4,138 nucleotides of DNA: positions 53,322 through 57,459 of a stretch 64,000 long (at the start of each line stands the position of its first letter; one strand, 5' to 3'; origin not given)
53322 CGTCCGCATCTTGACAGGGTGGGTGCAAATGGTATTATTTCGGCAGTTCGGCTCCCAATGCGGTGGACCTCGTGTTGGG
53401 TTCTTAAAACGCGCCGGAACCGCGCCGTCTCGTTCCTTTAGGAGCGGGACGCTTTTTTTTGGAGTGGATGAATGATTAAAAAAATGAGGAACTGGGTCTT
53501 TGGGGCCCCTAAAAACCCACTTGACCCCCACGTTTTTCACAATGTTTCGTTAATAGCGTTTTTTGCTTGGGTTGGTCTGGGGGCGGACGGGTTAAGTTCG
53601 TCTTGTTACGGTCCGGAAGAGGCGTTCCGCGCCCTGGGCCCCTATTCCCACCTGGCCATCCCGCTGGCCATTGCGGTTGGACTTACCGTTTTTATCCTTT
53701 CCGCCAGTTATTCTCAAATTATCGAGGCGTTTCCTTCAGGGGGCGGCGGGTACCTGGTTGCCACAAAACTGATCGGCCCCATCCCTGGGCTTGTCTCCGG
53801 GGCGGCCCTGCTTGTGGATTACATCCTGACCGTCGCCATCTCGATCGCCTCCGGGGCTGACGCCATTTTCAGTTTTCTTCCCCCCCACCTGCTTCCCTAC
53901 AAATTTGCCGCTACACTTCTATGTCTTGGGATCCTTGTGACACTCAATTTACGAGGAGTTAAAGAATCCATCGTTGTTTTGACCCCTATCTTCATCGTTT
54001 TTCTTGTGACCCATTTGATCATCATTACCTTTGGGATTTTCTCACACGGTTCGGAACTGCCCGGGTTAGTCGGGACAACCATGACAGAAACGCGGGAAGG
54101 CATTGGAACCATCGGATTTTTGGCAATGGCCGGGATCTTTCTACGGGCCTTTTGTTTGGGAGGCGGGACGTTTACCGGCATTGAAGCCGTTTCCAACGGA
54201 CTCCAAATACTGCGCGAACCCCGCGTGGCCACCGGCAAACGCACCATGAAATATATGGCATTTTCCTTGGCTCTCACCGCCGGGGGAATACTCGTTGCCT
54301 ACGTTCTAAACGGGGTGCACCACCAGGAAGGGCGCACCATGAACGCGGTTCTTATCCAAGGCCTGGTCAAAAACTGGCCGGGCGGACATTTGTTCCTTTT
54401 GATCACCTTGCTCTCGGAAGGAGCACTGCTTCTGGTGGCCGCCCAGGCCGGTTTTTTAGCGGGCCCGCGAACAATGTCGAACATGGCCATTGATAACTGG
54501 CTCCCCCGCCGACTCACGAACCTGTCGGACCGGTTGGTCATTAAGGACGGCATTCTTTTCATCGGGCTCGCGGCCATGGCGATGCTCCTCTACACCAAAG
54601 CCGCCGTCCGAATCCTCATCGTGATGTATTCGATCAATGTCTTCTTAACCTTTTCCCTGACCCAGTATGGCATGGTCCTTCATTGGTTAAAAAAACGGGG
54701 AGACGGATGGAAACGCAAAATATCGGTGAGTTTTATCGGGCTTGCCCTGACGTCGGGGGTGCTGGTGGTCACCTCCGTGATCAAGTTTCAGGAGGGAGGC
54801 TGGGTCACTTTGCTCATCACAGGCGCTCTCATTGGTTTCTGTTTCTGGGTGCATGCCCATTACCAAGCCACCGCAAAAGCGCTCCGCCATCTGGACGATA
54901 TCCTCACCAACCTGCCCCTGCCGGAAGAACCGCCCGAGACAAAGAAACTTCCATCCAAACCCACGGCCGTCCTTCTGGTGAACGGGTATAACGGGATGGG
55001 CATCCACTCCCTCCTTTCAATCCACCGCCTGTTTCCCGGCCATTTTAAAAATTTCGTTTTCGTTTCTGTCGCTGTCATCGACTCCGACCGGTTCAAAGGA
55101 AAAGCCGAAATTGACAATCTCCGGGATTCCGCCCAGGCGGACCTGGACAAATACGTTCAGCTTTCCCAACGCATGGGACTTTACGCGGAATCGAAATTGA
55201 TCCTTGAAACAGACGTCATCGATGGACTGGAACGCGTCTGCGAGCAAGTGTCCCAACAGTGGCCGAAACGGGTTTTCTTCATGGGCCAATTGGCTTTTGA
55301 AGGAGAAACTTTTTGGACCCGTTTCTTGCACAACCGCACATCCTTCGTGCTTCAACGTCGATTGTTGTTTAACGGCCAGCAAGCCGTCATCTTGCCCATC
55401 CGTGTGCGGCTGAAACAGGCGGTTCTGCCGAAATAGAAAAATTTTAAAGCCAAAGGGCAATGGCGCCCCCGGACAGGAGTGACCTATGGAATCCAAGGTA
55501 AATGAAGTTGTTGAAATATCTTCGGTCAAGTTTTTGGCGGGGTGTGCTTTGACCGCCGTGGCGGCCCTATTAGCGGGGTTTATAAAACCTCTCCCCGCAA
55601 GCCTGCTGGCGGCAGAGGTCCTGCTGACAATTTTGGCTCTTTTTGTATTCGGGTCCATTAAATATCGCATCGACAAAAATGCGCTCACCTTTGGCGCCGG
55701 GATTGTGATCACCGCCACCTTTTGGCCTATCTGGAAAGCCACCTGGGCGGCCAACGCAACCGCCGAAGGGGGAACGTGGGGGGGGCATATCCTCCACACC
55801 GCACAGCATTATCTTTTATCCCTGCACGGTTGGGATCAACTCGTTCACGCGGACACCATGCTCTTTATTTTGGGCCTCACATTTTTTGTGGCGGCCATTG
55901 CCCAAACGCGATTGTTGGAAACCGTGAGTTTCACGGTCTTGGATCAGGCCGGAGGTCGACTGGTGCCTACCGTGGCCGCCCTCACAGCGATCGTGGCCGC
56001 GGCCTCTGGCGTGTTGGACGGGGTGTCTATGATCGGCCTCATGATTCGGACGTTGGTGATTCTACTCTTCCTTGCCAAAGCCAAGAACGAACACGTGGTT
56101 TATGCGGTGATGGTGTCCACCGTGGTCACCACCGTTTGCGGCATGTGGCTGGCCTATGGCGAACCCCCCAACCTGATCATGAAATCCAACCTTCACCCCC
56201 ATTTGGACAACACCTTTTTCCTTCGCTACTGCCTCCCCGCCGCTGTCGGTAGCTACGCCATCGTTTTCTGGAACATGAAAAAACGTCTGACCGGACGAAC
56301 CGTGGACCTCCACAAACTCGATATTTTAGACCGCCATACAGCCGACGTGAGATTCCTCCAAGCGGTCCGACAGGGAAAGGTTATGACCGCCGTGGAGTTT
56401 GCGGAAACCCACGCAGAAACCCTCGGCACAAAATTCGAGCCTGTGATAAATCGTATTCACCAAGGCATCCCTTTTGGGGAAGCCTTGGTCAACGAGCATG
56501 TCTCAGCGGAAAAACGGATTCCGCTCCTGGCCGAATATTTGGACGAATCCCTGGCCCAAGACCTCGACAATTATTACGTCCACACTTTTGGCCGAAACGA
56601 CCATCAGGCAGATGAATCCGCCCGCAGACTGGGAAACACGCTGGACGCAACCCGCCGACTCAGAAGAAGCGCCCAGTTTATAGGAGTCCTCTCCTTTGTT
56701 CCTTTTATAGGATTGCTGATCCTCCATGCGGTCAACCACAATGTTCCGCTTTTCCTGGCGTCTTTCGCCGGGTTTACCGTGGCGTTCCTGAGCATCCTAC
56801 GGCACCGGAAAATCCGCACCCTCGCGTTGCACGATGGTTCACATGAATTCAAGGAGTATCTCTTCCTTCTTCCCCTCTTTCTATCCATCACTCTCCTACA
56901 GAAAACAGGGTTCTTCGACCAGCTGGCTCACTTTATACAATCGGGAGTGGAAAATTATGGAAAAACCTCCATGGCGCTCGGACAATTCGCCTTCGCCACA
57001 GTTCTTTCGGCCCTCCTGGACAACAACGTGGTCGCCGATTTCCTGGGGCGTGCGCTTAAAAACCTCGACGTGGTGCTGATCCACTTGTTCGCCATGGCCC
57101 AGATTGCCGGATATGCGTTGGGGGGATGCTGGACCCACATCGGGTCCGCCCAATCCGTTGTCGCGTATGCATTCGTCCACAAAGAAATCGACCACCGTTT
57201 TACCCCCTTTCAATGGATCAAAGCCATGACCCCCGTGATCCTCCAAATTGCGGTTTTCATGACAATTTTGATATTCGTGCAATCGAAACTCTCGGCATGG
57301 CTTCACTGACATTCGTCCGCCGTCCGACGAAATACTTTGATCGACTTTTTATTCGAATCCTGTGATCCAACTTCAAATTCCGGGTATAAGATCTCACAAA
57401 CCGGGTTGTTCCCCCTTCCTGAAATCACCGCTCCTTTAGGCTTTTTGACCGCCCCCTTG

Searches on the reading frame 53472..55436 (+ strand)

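Call 72: search_protein_families(library=pfam, max_evalue=0.00001, proteins=[window:53472-55436:+])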
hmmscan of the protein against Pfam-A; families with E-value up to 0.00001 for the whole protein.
window:53472-55436:+ (654 aa): 2 families
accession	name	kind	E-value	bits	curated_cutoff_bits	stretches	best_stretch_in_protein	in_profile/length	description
PF13520.12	AA_permease_2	-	6.7e-21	75.1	27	1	61-438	32-408/427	Amino acid permease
PF00324.27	AA_permease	-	2.8e-08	33.3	24.6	1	62-397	30-374/470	Amino acid permease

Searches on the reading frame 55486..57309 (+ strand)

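Call 72: search_protein_families(library=pfam, max_evalue=0.00001, proteins=[window:55486-57309:+])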
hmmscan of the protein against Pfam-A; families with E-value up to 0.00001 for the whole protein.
window:55486-57309:+ (607 aa): 1 family
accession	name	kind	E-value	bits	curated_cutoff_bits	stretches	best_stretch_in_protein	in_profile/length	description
PF03600.22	CitMHS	-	4.5e-15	56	31.9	2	93-516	42-306/336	Citrate transporter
